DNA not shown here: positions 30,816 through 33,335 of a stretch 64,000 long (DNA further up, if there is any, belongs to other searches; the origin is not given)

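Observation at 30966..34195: Secreted glycoside hydrolase fused to a c-type cytochrome domain, next to a Gfo/Idh/MocA oxidoreductase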

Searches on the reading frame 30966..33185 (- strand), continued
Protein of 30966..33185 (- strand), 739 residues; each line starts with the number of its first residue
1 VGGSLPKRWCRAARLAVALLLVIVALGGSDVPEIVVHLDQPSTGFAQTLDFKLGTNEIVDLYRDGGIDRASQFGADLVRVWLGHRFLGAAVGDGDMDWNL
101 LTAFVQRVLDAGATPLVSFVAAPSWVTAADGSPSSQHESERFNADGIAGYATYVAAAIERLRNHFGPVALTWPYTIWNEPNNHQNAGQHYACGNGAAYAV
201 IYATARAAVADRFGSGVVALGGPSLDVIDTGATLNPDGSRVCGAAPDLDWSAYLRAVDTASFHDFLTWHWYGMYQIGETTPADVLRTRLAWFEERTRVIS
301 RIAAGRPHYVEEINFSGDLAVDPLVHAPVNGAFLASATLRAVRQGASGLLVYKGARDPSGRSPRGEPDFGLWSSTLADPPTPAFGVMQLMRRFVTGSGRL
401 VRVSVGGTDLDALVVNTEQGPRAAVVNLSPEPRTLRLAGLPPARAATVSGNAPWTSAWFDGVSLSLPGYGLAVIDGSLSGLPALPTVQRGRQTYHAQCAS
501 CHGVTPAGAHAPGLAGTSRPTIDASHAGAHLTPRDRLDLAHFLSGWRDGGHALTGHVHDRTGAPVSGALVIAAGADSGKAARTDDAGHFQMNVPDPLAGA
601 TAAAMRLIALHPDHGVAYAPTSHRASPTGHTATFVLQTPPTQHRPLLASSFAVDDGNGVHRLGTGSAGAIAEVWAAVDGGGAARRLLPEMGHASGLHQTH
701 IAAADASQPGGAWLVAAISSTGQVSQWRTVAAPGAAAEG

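Call 51: search_protein_families(library=pfam, proteins=[P0062, P0063, P0091, P0103, P0119, P0146, P0152, P0179, P0186, P0124], max_evalue=0.001)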
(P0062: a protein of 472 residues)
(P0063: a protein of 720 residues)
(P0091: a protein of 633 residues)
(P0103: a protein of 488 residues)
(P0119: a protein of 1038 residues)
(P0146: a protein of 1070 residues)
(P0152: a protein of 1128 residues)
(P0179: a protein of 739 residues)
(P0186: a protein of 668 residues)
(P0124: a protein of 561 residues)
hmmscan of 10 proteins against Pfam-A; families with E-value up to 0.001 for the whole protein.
P0062 (472 aa): 1 family
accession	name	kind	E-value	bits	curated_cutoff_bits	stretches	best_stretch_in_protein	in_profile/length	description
PF01229.23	Glyco_hydro_39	-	3.1e-13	49.8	26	1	103-305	86-295/472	Glycosyl hydrolases family 39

P0063 (720 aa): 3 families
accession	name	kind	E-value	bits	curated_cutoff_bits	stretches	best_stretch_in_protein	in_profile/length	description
PF13620.12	CarboxypepD_reg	-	3.6e-15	56.5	32.3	1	458-535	1-81/82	Carboxypeptidase regulatory-like domain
PF01229.23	Glyco_hydro_39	-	3e-12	46.6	26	1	92-270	75-263/472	Glycosyl hydrolases family 39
PF13715.12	CarbopepD_reg_2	-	1.3e-06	28.8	32.2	1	459-519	1-61/88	CarboxypepD_reg-like domain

P0091 (633 aa): 2 families
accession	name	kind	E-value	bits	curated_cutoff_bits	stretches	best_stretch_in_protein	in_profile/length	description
PF01229.23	Glyco_hydro_39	-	5.7e-15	55.5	26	1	75-232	78-240/472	Glycosyl hydrolases family 39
PF02412.23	TSP_3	-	4.5e-10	39.5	25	3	438-465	9-36/36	Thrombospondin type 3 repeat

P0103 (488 aa): 3 families
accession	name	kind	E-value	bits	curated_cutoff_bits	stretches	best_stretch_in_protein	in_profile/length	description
PF13442.11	Cytochrome_CBB3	-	6.6e-19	68.4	27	0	413-481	2-68/68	Cytochrome C oxidase, cbb3-type, subunit III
PF00034.26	Cytochrom_C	-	1.6e-11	45.8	21.3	0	451-484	55-89/90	Cytochrome c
PF09086.16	DUF1924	-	0.00022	22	22.5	0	225-252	6-38/96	Domain of unknown function (DUF1924)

P0119 (1038 aa): 1 family
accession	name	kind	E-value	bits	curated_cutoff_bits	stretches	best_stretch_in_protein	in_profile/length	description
PF01229.23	Glyco_hydro_39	-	4.2e-18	65.9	26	1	424-722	18-296/472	Glycosyl hydrolases family 39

P0146 (1070 aa): 4 families
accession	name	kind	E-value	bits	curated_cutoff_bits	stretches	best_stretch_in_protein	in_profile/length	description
PF16841.11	CBM60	-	1.2e-51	173.5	28.2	4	576-658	2-83/91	Ca-dependent carbohydrate-binding module xylan-binding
PF01229.23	Glyco_hydro_39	-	3.2e-14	53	26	1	100-362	44-295/472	Glycosyl hydrolases family 39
PF03422.21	CBM_6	-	1.1e-07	32.6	28.9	0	963-1047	17-111/125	Carbohydrate binding module (family 6)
PF17996.7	CE2_N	-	5.3e-06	26.9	27.9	0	857-914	37-90/108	Carbohydrate esterase 2 N-terminal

P0152 (1128 aa): 17 families
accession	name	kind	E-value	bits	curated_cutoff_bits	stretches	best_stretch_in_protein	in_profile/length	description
PF13620.12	CarboxypepD_reg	-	5.7e-79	261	32.3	7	764-831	2-72/82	Carboxypeptidase regulatory-like domain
PF13715.12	CarbopepD_reg_2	-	4.1e-31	107.3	32.2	1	764-822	1-58/88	CarboxypepD_reg-like domain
PF02369.22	Big_1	-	6.5e-18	65.1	34.9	0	1023-1076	18-74/93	Bacterial Ig-like domain (group 1)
PF20598.4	DUF6795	-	4.7e-15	56.2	27.4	0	1027-1072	2-49/103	Domain of unknown function (DUF6795)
PF15976.11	CooC_C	-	3.7e-14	53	29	0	602-650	10-55/93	CS1-pili formation C-terminal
PF04542.20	Sigma70_r2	-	1.1e-12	48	24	1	12-73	4-69/71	Sigma-70 region 2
PF25020.1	TTR_TEN1-4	-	1.2e-10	41.6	27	0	684-713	3-32/86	Teneurin TTR-like domain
PF08281.18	Sigma70_r4_2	-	6.4e-10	39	25.7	1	113-161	6-54/54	Sigma-70, region 4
PF17210.9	SdrD_B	-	7.6e-10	39.4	29.7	0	1032-1078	18-64/112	SdrD B-like domain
PF00775.27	Dioxygenase_C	-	9.8e-10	38.6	27.3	0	757-785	25-54/182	Dioxygenase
PF11974.14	bMG3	-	3.4e-08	33.8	34.9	0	1034-1071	24-61/103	Bacterial alpha-2-macroglobulin MG3 domain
PF17789.7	MG4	-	4.9e-07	30.3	24.7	0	1029-1067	21-59/95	Macroglobulin domain MG4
PF04545.22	Sigma70_r4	-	1.6e-06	28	24.1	1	118-163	5-50/50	Sigma-70, region 4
PF16371.11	MetallophosN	-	4.9e-06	27.1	35.6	0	692-731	1-39/77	N terminal of Calcineurin-like phosphoesterase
PF07210.18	DUF1416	-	8e-06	26.1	23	0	1017-1068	13-63/97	Protein of unknown function (DUF1416)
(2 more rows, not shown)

P0179 (739 aa): 3 families
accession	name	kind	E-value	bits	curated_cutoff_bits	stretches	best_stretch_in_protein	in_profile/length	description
PF16656.11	Pur_ac_phosph_N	-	1.3e-08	35.7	30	1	446-516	7-84/93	Purple acid Phosphatase, N-terminal domain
PF01229.23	Glyco_hydro_39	-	4.4e-07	29.5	26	1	108-209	118-227/472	Glycosyl hydrolases family 39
PF00041.27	fn3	-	0.00056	20.5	25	0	448-508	10-68/84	Fibronectin type III domain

P0186 (668 aa): 4 families
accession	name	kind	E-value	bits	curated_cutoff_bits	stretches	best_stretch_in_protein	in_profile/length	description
PF01471.23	PG_binding_1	-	2.7e-20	72.8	23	1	176-232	2-57/57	Putative peptidoglycan binding domain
PF02557.22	VanY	-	4.3e-13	49.6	25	1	10-83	4-80/132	D-alanyl-D-alanine carboxypeptidase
PF13539.11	Peptidase_M15_4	-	1.4e-10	42.1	25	1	63-122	4-70/70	D-alanyl-D-alanine carboxypeptidase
PF01229.23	Glyco_hydro_39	-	6.9e-09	35.5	26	1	302-460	69-228/472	Glycosyl hydrolases family 39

P0124 (561 aa): 2 families
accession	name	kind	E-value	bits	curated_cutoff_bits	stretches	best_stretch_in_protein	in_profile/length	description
PF01229.23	Glyco_hydro_39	-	4.4e-09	36.1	26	1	110-210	118-226/472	Glycosyl hydrolases family 39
PF16656.11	Pur_ac_phosph_N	-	8.2e-07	30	30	1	454-528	10-91/93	Purple acid Phosphatase, N-terminal domain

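Call 72: find_encoding_contigs(protein=window:30966-33185:-, flank=2000, max_places=3)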
Protein window:30966-33185:- (739 aa): 1 contig read that carries it; 1 place shown.
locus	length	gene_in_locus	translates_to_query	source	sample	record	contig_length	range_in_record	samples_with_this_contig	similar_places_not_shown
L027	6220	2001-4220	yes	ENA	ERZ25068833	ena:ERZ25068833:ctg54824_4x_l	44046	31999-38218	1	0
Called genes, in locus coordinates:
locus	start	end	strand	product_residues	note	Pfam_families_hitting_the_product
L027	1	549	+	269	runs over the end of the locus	PF08241:Methyltransf_11 (weak), PF08242:Methyltransf_12, PF13649:Methyltransf_25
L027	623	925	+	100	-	-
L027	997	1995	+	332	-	PF01408:GFO_IDH_MocA, PF22725:GFO_IDH_MocA_C3, PF02894:GFO_IDH_MocA_C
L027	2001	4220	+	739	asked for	PF13620:CarboxypepD_reg (faint)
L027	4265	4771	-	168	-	PF02577:BFN_dom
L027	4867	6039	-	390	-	PF00696:AA_kinase, PF01842:ACT, PF22468:ACT_9 (weak), PF13840:ACT_7, PF01842:ACT (weak), PF22468:ACT_9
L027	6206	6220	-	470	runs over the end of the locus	PF00534:Glycos_transf_1, PF13692:Glyco_trans_1_4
